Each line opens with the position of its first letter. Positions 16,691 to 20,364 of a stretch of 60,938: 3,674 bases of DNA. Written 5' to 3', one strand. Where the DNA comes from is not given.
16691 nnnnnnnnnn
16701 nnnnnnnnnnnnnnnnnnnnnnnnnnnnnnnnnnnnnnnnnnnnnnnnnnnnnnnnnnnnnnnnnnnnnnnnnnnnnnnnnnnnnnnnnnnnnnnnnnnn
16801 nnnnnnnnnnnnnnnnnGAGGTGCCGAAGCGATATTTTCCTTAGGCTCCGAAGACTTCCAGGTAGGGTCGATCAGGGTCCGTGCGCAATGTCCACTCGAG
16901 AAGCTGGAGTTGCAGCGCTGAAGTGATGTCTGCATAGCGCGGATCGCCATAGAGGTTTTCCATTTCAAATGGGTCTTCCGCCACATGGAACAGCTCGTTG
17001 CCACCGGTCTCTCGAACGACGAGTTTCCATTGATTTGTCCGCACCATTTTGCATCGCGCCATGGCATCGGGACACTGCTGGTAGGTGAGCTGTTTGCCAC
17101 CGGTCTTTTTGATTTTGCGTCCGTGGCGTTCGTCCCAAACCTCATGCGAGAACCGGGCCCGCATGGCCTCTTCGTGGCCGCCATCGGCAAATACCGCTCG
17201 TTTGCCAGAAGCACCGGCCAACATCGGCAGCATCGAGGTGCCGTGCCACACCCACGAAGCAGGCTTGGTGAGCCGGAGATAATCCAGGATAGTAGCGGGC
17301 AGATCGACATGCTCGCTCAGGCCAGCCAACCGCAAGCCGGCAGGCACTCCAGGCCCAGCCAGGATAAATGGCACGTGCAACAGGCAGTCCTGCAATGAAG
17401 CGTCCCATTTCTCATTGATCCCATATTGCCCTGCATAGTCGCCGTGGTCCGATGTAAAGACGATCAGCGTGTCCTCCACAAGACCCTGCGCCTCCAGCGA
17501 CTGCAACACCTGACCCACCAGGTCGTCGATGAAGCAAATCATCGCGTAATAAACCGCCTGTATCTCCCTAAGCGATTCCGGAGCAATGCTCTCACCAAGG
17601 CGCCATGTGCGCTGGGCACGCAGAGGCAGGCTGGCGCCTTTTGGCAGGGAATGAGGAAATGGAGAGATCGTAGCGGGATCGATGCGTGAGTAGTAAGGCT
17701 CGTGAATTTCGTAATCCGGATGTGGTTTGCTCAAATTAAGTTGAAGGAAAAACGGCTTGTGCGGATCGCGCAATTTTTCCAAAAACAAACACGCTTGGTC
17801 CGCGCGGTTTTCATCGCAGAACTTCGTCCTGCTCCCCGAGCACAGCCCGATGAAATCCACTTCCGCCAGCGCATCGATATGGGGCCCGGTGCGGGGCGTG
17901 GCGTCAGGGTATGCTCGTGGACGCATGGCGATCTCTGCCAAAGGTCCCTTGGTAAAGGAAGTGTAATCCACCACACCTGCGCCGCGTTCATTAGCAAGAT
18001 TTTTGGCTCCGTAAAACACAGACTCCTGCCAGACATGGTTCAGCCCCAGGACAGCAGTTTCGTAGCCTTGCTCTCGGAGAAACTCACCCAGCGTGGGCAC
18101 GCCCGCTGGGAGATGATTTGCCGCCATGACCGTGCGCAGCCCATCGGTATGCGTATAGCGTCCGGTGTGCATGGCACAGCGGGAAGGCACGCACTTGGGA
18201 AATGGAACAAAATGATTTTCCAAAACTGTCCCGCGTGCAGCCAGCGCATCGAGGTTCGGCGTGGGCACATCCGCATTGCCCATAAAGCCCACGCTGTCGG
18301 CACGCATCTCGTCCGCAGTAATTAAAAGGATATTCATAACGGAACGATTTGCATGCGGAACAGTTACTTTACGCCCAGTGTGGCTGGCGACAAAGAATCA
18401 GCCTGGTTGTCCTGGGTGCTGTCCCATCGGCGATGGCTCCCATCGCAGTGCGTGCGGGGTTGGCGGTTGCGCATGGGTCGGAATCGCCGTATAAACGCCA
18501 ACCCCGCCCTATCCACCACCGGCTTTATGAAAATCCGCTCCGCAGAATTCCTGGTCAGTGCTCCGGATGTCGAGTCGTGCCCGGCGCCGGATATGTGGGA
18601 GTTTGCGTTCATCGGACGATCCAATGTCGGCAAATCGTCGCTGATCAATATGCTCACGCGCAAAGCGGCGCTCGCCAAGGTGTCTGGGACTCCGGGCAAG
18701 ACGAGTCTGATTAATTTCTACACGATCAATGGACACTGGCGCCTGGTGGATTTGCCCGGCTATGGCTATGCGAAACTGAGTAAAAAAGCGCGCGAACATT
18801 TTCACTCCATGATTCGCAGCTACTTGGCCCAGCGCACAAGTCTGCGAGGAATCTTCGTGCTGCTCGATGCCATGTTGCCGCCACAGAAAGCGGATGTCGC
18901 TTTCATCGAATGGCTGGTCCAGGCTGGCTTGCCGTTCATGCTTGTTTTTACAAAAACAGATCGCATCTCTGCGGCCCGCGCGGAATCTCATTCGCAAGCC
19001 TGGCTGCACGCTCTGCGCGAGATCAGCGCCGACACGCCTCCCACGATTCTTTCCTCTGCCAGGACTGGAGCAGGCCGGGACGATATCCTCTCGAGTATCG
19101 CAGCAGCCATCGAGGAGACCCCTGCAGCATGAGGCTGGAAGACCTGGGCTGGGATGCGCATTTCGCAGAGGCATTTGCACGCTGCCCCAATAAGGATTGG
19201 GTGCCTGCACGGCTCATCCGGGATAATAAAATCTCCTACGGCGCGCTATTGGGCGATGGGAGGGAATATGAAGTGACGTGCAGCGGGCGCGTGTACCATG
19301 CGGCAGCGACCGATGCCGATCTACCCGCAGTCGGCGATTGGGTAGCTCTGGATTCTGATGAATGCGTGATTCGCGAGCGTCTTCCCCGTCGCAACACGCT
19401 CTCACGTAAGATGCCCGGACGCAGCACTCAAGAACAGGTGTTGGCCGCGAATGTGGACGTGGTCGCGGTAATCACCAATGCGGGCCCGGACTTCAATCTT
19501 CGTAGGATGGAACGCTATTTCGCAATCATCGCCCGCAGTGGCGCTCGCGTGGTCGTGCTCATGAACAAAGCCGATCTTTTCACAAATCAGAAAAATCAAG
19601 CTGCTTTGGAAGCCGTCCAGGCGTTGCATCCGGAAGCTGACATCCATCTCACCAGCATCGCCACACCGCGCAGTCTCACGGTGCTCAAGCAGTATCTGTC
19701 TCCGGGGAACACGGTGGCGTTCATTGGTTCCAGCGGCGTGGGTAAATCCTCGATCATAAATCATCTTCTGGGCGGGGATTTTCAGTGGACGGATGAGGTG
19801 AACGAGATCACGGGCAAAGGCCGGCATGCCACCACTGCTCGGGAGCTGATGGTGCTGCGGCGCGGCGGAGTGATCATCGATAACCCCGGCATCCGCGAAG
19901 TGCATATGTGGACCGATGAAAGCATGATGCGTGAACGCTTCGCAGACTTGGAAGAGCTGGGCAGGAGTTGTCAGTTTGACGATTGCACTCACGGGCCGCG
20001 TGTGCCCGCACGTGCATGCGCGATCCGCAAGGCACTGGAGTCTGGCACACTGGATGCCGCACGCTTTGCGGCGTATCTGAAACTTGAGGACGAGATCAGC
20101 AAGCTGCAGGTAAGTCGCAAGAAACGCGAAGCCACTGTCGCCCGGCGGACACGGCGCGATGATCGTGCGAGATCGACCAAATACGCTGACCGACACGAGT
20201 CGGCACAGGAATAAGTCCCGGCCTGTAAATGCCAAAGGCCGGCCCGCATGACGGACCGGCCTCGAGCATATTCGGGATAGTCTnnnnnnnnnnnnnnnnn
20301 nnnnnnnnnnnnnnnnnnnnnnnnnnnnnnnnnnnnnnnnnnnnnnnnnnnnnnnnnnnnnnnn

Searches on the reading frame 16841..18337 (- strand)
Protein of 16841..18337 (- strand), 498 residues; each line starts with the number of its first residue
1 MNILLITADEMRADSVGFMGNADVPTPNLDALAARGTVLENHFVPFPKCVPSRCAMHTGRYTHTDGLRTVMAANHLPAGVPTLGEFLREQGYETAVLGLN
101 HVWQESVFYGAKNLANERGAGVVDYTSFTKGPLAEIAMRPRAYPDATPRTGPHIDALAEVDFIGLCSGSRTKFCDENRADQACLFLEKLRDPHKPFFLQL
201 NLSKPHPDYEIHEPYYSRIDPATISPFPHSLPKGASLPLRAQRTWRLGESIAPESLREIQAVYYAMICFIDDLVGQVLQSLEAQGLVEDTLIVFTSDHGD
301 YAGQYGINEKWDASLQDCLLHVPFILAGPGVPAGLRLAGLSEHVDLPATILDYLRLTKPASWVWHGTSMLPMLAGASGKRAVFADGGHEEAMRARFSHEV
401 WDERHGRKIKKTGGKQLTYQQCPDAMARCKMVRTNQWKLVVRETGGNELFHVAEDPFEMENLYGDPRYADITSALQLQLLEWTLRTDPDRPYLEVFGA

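Call 14: search_protein_families(library=pfam, proteins=[window:16841-18337:-], max_evalue=0.001)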
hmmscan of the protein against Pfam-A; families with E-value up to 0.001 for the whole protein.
window:16841-18337:- (498 aa): 4 families
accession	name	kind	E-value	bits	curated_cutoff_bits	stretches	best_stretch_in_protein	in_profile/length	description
PF00884.28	Sulfatase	-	1.5e-42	146.4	25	1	2-354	2-299/301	Sulfatase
PF16347.10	SGSH_C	-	1.1e-10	42.3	29.3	1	423-481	90-150/154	N-sulphoglucosamine sulphohydrolase, C-terminal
PF01663.27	Phosphodiest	-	8.7e-09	35.9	23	1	4-299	2-220/342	Type I phosphodiesterase / nucleotide pyrophosphatase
PF02995.22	DUF229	-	0.00091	18.5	25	0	263-304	306-347/496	Protein of unknown function (DUF229)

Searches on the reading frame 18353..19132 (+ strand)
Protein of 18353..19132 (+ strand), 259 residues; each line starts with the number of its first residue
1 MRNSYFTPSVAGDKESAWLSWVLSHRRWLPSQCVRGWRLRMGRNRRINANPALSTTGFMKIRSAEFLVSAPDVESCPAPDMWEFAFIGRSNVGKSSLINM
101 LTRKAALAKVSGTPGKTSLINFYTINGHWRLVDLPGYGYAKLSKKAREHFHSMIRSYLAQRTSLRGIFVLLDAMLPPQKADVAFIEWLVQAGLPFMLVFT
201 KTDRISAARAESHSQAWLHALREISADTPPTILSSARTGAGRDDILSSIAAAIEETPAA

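Call 14: search_protein_families(library=pfam, proteins=[window:18353-19132:+], max_evalue=0.001)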
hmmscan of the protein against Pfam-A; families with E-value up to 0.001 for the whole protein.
window:18353-19132:+ (259 aa): 5 families
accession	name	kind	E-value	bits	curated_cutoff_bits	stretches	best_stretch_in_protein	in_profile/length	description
PF01926.29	MMR_HSR1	-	1.9e-19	70.3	21.9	1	84-201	2-113/113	50S ribosome-binding GTPase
PF02421.24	FeoB_N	-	6.7e-08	32.7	27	1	84-216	3-129/156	Ferrous iron transport protein B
PF03193.22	RsgA_GTPase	-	5.7e-06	26.7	30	1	85-136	110-167/174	RsgA GTPase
PF00350.29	Dynamin_N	-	3e-05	24.5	27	0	85-109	2-26/168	Dynamin family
PF00009.33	GTP_EFTU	-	0.00053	20.1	26.5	0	165-253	94-186/188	Elongation factor Tu GTP binding domain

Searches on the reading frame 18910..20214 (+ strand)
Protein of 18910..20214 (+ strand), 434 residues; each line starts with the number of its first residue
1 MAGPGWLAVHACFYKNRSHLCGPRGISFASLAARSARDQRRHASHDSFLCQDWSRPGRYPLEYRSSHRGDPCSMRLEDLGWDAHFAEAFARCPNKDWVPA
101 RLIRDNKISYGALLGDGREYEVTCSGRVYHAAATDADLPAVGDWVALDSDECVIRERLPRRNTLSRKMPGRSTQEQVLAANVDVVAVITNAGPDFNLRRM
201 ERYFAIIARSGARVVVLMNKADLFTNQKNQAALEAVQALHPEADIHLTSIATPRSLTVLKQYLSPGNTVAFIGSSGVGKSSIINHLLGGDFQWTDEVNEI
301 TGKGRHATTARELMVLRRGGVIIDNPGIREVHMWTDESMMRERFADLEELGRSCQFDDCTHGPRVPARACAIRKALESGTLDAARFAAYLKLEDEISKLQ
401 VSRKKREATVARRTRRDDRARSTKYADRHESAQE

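Call 14: search_protein_families(library=pfam, proteins=[window:18910-20214:+], max_evalue=0.001)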
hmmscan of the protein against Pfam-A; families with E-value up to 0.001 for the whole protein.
window:18910-20214:+ (434 aa): 5 families
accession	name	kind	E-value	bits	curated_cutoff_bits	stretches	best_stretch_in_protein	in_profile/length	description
PF03193.22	RsgA_GTPase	-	1.3e-42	146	30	1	158-334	2-174/174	RsgA GTPase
PF01926.29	MMR_HSR1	-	3.8e-07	30.6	21.9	1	268-349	1-75/113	50S ribosome-binding GTPase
PF00005.33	ABC_tran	-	0.00018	22.5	25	1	260-292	5-37/137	ABC transporter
PF00350.29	Dynamin_N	-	0.00048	20.6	27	0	269-295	1-27/168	Dynamin family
PF02421.24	FeoB_N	-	0.0009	19.2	27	0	268-340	2-69/156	Ferrous iron transport protein B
